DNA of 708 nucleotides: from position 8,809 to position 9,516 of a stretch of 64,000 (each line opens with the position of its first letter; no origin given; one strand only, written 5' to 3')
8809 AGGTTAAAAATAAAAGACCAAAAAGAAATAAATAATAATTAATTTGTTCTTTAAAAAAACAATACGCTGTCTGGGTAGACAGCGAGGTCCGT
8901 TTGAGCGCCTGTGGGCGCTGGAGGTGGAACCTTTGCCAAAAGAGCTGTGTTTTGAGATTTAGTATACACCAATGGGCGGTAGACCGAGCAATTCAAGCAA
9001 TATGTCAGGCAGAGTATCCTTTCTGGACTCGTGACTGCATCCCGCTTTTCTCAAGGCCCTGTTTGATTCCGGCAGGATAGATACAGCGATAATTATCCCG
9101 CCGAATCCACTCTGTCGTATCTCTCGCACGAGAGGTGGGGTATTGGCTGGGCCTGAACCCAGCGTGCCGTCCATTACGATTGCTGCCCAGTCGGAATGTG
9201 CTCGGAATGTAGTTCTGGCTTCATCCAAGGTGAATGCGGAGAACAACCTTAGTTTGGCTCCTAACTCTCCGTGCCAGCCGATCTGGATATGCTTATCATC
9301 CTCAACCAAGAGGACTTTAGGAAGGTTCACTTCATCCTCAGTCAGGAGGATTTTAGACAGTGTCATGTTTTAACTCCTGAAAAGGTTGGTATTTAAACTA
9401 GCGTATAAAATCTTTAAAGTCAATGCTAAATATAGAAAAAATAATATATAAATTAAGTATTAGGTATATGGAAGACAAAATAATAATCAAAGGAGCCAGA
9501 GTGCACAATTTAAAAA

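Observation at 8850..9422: GC-enriched orphan receiver-domain gene wedged between uvrB and uvrA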

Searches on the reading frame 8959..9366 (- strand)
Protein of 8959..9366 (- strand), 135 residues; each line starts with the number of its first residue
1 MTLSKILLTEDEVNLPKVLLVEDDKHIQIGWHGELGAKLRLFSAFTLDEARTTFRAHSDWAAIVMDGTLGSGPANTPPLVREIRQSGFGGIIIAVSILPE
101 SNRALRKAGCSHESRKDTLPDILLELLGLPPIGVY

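Call 4: search_protein_families(library=pfam, proteins=[window:8959-9366:-], max_evalue=10)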
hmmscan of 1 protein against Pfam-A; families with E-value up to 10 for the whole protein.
window:8959-9366:- (135 aa): 0 families
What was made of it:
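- On Receiver (REC / CheY-like) domain: The window protein has no hit even at E <= 10 (call 4).
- There is no single-sequence Pfam hit (call 4).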

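Call 5: search_protein_families(library=ncbifam, proteins=[window:8959-9366:-], max_evalue=10)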
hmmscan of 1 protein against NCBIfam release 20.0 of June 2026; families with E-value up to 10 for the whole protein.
window:8959-9366:- (135 aa): 0 families
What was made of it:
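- The window protein alone matches no Pfam or NCBIfam model, even at E <= 10 (calls 4, 5).
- Tried and rejected: Pfam and NCBIfam gave no hits (calls 4, 5).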

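Call 7: search_solved_structures(query=window:8959-9366:-, max_evalue=10, show_alignments=3)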
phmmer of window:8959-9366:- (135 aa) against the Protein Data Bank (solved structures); distinct sequences matched with E-value up to 10: 1.
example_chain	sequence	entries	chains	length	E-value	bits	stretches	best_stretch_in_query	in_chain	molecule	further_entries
1zlp_A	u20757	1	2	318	0.28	14.3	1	49-102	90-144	petal death protein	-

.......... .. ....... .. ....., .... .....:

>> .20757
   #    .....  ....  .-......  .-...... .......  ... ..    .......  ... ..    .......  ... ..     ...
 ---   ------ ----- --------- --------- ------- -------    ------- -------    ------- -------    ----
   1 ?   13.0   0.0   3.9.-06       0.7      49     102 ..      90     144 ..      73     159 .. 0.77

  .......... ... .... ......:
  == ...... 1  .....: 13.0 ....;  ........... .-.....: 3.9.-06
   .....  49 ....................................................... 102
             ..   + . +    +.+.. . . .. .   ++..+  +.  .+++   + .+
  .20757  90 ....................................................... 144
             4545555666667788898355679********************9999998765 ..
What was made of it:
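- Tried and rejected: Single-sequence PDB search gave only a spurious E = 0.28 hit (call 7).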

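Call 8: find_homologous_proteins(query=window:8959-9366:-, max_evalue=0.01)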
Query window:8959-9366:- (135 aa): 2 proteins with E <= 0.01 among 17 candidates.
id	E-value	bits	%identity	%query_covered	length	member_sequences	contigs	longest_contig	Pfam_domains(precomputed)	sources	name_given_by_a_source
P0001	7.3e-83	293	100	100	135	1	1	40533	-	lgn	-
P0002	8.6e-12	63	44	74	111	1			-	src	-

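Call 12: find_encoding_contigs(protein=P0002, flank=10000)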
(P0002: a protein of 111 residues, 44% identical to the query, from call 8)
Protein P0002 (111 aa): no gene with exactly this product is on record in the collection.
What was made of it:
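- Tried and rejected: No contig is on record for it (call 12).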

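Call 13: find_encoding_contigs(protein=P0001, flank=10000)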
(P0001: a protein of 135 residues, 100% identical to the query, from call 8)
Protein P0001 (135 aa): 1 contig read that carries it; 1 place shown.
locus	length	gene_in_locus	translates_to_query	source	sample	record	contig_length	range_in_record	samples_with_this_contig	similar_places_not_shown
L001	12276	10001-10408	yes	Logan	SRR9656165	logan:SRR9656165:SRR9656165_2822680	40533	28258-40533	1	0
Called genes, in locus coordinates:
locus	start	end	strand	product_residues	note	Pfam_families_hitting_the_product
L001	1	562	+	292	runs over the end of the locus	PF05175:MTS (weak), PF06325:PrmA (faint), PF13847:Methyltransf_31, PF13649:Methyltransf_25 (weak)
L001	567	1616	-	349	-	PF11258:DUF3048, PF17479:DUF3048_C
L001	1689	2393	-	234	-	PF01386:Ribosomal_L25p, PF14693:Ribosomal_TL5_C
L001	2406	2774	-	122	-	-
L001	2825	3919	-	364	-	PF01098:FTSW_RODA_SPOVE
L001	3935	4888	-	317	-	-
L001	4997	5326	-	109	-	-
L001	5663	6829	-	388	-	PF01541:GIY-YIG, PF27096:UvrC_M, PF08459:UvrC_RNaseH_dom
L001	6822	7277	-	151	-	PF10648:Gmad2 (weak)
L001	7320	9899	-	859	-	PF00005:ABC_tran (faint), PF02463:SMC_N (faint), PF03193:RsgA_GTPase (faint), PF13175:AAA_15 (faint), PF13304:AAA_21 (faint), PF13555:AAA_29 (faint), PF17760:UvrA_inter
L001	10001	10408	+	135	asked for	-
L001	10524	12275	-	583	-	?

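Call 17: search_protein_representatives(protein=window:8959-9366:-)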
Query: 135 residues. Proteins with E-value up to 0.001 (for the whole library): 677; up to 1e-10: 90; up to 1e-30: 2. The best 150 are listed.
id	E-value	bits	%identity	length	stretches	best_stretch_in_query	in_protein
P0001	2.3e-83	292.9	100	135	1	1-135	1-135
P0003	1.6e-36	141.3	43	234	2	14-130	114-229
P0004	2.3e-22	95.5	46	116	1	17-128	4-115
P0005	1.7e-18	83.0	46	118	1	14-129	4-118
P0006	8.0e-18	80.8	44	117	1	16-128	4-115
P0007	2.2e-17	79.4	43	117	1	13-129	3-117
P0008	4.3e-17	78.4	47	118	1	15-129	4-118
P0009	2.0e-16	76.3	45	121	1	17-131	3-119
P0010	2.0e-16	76.3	44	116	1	14-129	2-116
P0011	4.8e-16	75.1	43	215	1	14-131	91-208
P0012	7.8e-16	74.4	45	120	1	16-129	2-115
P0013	2.9e-15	72.5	42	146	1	9-129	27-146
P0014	3.0e-15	72.5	41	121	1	16-128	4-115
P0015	3.9e-15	72.1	43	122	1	14-117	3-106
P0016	4.2e-15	72.0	41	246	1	14-128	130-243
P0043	1.3e-12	64.0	40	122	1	17-127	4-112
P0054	9.2e-12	61.2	36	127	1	18-129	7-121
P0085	9.0e-11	58.0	35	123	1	16-129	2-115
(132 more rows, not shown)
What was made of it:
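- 9331..9366 (-): Copy 1 of the 36-nt tandem duplication (codons 1-12, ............); a degenerate N-terminal tail outside the fold. Homologues start at query residues 14-17 (call 17).
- Most are 114-125 aa and match query residues 14-129 (call 17).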

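Call 19: search_protein_families(library=pfam, alignment_id=A1, max_evalue=1)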
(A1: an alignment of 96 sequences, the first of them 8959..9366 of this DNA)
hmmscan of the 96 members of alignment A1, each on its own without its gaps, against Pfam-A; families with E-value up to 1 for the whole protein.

A. member 1, window:8959-9366:- (135 aa): 0 families

B. families by the number of members that match (of 96 scanned): 54 families (the first 25 are shown)
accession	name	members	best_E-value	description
PF00072.30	Response_reg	81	6.1e-09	Response regulator receiver domain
PF03709.21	OKR_DC_1_N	24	7.6e-06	Orn/Lys/Arg decarboxylase, N-terminal domain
PF20274.4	cREC_REC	5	0.00097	Cyclic-phosphate processing Receiver domain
PF03415.19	Peptidase_C11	4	0.026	Clostripain family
PF23198.2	PDE8A_N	2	0.017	PDE8A-like, N-terminal domain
PF05347.21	Complex1_LYR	2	0.14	Complex 1 protein (LYR family)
PF07057.17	TraI_C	2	0.18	DNA helicase TraI, C-terminal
PF18821.6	LPD7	1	0.0014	Large polyvalent protein-associated domain 7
PF21778.2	DUF6873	1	0.0031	Family of unknown function (DUF6873)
PF23195.1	UBQLN1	1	0.0036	Ubiquilin-1-like domain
PF21714.3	KaiA_N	1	0.0039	Circadian clock protein KaiA, N-terminal domain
PF05690.20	ThiG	1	0.0078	Thiazole biosynthesis protein ThiG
PF02310.24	B12-binding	1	0.011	B12 binding domain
PF03314.20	DUF273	1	0.011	Protein of unknown function, DUF273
PF08859.16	DGC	1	0.012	DGC domain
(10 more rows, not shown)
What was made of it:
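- Closest known: cREC_REC. Same: Some family members give weak hits: 5 of 96 and 24 of 96 (call 19).
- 81 of 96 members hit Pfam Response_reg at E <= 1, best 6e-9 (call 19).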

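Call 20: search_solved_structures(query=A1, max_evalue=1, show_alignments=3)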
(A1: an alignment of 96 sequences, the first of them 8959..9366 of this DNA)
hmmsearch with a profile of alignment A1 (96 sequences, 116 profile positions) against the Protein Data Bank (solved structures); distinct sequences matched with E-value up to 1: 212 (the best 60 are shown).
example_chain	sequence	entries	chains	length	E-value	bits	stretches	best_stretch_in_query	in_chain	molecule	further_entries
3luf_A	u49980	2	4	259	1.3e-12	51.1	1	4-96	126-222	Two-component system response regulator/GGDEF domain protein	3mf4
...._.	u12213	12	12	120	2.1e-11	47.2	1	2-103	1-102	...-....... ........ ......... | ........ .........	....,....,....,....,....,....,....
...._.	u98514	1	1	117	9.5e-11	45.1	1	3-103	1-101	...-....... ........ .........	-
8fk2_A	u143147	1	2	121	1.8e-10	44.2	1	2-106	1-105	Putative response regulator CovR VicR-like protein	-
3gwg_A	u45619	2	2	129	5.2e-09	39.5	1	3-114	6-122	Chemotaxis protein cheY homolog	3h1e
3h1g_A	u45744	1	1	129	5.3e-09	39.5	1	3-114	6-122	Chemotaxis protein cheY homolog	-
3f6p_A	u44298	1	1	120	6.1e-09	39.3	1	1-108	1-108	Transcriptional regulatory protein yycF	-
3a0u_A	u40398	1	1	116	7.1e-09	39.1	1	2-112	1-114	Response regulator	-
3a0r_B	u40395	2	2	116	7.3e-09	39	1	2-112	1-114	Response regulator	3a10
2zwm_A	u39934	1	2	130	7.9e-09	38.9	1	1-108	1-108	Transcriptional regulatory protein yycF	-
5x5j_A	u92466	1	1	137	1.1e-08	38.5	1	3-107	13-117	AdeR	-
1mvo_A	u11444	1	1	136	1.2e-08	38.4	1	1-109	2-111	PhoP response regulator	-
5xjp_A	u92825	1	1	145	1.3e-08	38.2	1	3-107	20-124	AdeR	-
4q7e_A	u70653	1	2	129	3.4e-08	36.9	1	1-67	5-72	Response regulator of a two component regulatory system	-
7cci_A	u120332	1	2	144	3.6e-08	36.8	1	3-87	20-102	AdeR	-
6ont_A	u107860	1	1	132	4.9e-07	33.1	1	2-103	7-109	Two-component response regulator 1452 receiver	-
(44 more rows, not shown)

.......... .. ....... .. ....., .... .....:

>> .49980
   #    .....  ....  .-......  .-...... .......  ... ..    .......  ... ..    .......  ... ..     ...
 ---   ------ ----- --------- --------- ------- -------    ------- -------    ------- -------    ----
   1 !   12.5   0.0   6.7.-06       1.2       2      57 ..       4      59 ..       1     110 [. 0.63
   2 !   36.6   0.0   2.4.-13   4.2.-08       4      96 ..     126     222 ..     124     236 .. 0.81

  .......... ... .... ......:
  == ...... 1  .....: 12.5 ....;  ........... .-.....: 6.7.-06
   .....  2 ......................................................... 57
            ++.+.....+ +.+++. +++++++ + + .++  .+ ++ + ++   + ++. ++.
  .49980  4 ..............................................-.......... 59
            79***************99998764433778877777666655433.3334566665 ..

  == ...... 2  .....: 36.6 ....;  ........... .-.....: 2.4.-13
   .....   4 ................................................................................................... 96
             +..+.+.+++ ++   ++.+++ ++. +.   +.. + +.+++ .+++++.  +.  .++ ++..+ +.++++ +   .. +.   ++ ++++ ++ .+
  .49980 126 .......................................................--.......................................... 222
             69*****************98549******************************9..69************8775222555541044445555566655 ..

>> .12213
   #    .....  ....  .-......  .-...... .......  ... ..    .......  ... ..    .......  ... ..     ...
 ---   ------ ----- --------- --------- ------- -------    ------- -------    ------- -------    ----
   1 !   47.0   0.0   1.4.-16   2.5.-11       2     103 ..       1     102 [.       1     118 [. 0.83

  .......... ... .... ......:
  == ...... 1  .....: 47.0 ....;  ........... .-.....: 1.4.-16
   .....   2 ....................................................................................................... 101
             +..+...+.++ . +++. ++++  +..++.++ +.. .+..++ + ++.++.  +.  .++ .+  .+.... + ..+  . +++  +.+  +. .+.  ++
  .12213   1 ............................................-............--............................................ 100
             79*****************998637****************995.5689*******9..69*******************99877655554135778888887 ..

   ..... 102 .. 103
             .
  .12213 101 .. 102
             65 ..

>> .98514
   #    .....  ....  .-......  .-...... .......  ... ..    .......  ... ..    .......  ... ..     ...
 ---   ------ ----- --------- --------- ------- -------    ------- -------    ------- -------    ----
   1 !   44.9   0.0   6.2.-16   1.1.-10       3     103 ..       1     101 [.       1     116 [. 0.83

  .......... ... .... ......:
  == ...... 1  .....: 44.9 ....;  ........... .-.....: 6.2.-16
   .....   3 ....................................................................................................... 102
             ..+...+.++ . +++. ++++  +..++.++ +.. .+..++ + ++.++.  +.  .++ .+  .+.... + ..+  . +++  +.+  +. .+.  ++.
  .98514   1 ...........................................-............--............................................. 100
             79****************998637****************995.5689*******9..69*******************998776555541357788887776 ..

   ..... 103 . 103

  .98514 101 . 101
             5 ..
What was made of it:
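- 9169..9171 (-): Codon of D66, the predicted phospho-acceptor aspartate at the end of β3. It aligns with the phospho-Asp position of solved receivers (call 20).
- On Receiver (REC / CheY-like) domain: They are in register with solved receivers (call 20).
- Asp, Ser and Lys are in register (call 20).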

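Call 22: find_homologous_proteins(query=A1, max_evalue=0.00001)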
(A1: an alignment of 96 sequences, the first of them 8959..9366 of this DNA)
Query A1 (96 sequences) (135 aa, profile of the alignment): 39 proteins with E <= 0.00001 among 1930 candidates.
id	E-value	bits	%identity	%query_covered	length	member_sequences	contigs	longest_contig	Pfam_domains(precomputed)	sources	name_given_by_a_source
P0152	3.2e-39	151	35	85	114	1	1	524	-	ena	-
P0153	9.2e-39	150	41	85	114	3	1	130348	-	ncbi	-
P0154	7.0e-38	147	43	84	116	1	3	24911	-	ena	-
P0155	9.6e-37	144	41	84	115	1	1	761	PF00072.31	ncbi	-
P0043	1.2e-36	143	40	82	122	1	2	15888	-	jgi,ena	-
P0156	3.5e-36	142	39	84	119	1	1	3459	-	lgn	-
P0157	6.2e-36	141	39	84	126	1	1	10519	-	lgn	-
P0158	3.6e-35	138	34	85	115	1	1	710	-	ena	-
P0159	9.1e-35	137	31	84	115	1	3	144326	PF00072.31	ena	-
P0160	9.9e-35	137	43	84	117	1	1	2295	-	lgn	-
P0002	1.9e-34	136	44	74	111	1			-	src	-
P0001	5.4e-34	135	100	100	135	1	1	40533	-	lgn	-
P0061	2.3e-32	129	33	87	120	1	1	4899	-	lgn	-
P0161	6.3e-32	128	39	85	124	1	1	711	-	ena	-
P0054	1.4e-30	124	35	83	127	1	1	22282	-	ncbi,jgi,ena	ncbi:MAG: hypothetical protein WC499_03430 [Patescibacteria group bacterium]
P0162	1.8e-26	110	37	83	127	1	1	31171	-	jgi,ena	-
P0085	2.8e-26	110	34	85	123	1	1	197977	-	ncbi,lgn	-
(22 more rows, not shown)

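Call 23: find_encoding_contigs(protein=P0153, flank=8000, max_places=2)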
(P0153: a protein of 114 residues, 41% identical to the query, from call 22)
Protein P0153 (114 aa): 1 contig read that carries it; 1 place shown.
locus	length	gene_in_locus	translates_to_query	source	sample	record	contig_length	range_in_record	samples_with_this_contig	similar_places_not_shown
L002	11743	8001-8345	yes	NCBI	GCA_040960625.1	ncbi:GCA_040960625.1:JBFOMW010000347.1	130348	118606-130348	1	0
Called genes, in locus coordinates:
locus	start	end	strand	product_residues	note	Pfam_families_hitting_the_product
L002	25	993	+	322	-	PF01510:Amidase_2 (weak), PF17957:Big_7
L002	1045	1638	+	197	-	-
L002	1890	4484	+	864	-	-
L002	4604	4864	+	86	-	-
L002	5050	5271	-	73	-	-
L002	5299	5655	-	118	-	-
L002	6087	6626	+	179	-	-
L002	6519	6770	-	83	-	-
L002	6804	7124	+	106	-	-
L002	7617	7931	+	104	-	-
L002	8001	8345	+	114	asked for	-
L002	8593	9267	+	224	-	PF01936:NYN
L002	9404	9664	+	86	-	PF09851:SHOCT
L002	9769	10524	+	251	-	PF01135:PCMT, PF13489:Methyltransf_23, PF01209:Ubie_methyltran, PF06325:PrmA, PF08241:Methyltransf_11, PF08242:Methyltransf_12, PF13649:Methyltransf_25, PF13847:Methyltransf_31, +3 more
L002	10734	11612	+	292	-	-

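Call 24: find_encoding_contigs(protein=P0159, flank=8000, max_places=2)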
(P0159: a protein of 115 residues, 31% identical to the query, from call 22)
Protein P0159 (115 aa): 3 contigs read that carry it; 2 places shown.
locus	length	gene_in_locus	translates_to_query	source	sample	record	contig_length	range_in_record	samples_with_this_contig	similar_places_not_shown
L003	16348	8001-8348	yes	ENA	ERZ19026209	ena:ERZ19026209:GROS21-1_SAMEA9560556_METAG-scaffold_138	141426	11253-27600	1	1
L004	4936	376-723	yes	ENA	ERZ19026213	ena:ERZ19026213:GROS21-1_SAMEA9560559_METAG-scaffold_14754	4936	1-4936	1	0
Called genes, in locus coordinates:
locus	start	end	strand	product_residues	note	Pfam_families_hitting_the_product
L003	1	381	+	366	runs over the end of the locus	PF11141:DUF2914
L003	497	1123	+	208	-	PF01351:RNase_HII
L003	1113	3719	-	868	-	PF17900:Peptidase_M1_N, PF01433:Peptidase_M1, PF11838:ERAP1_C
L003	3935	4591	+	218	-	-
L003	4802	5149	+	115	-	-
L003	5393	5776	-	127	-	-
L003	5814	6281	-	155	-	-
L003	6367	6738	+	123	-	PF24585:YunG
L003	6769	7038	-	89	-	PF12961:DUF3850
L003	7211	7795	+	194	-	-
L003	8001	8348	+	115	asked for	PF00072:Response_reg (weak)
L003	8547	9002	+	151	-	-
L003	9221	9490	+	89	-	-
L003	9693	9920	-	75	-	PF07927:HicA_toxin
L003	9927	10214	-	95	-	-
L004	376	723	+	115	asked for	PF00072:Response_reg (weak)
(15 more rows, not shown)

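Call 25: find_encoding_contigs(protein=P0085, flank=8000, max_places=2)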
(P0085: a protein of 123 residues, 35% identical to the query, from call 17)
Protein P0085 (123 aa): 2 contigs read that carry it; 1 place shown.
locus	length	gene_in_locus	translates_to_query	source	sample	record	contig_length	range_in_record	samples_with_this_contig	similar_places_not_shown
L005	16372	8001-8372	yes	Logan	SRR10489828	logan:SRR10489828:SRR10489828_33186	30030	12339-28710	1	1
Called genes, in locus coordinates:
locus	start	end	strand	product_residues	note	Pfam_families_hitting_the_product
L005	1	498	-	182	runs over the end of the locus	-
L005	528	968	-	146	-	-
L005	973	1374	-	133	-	-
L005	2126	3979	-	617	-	PF04851:ResIII (faint), PF13245:AAA_19 (faint), PF20720:nSTAND3 (weak), PF09848:SLFN-g3_helicase, PF13401:AAA_22 (weak)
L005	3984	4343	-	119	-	PF03819:MazG (weak), PF12643:MazG-like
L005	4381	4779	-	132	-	PF03073:TspO_MBR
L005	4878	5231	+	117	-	-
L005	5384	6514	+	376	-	PF01916:DS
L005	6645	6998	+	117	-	-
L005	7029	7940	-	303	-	PF04072:LCM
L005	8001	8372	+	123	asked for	-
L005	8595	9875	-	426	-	-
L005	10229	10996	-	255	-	PF01978:TrmB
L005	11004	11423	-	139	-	-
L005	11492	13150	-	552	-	PF05970:PIF1, PF13245:AAA_19, PF13401:AAA_22, PF13604:AAA_30, PF21530:Pif1_2B_dom (weak), PF14493:HTH_40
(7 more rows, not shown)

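Call 26: find_encoding_contigs(protein=P0054, flank=8000, max_places=2)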
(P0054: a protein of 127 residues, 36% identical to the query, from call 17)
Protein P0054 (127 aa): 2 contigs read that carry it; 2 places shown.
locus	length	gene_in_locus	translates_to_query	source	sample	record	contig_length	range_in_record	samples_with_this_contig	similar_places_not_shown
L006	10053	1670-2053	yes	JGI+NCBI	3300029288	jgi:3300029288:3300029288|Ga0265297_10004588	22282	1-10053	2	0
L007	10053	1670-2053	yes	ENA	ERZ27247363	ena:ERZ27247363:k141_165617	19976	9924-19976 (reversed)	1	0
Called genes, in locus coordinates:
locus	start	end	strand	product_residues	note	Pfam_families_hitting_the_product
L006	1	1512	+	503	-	PF03030:H_PPase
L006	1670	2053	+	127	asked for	-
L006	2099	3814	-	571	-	PF14716:HHH_8, PF14520:HHH_5 (weak), PF14791:DNA_pol_B_thumb, PF02811:PHP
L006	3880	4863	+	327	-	PF00579:tRNA-synt_1b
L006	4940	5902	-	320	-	PF13793:Pribosyltran_N, PF00156:Pribosyltran, PF14572:Pribosyl_synth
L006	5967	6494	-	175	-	PF01177:Asp_Glu_race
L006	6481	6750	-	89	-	-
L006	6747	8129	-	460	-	PF02878:PGM_PMM_I, PF02879:PGM_PMM_II, PF02880:PGM_PMM_III, PF00408:PGM_PMM_IV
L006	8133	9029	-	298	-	-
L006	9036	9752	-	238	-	PF01209:Ubie_methyltran, PF03848:TehB (weak), PF13489:Methyltransf_23, PF07021:MetW, PF13847:Methyltransf_31, PF08241:Methyltransf_11, PF08242:Methyltransf_12, PF13649:Methyltransf_25, +4 more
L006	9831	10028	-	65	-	-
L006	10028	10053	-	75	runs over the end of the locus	-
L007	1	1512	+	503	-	PF03030:H_PPase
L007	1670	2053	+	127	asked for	-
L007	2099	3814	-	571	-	PF14716:HHH_8, PF14520:HHH_5 (weak), PF14791:DNA_pol_B_thumb, PF02811:PHP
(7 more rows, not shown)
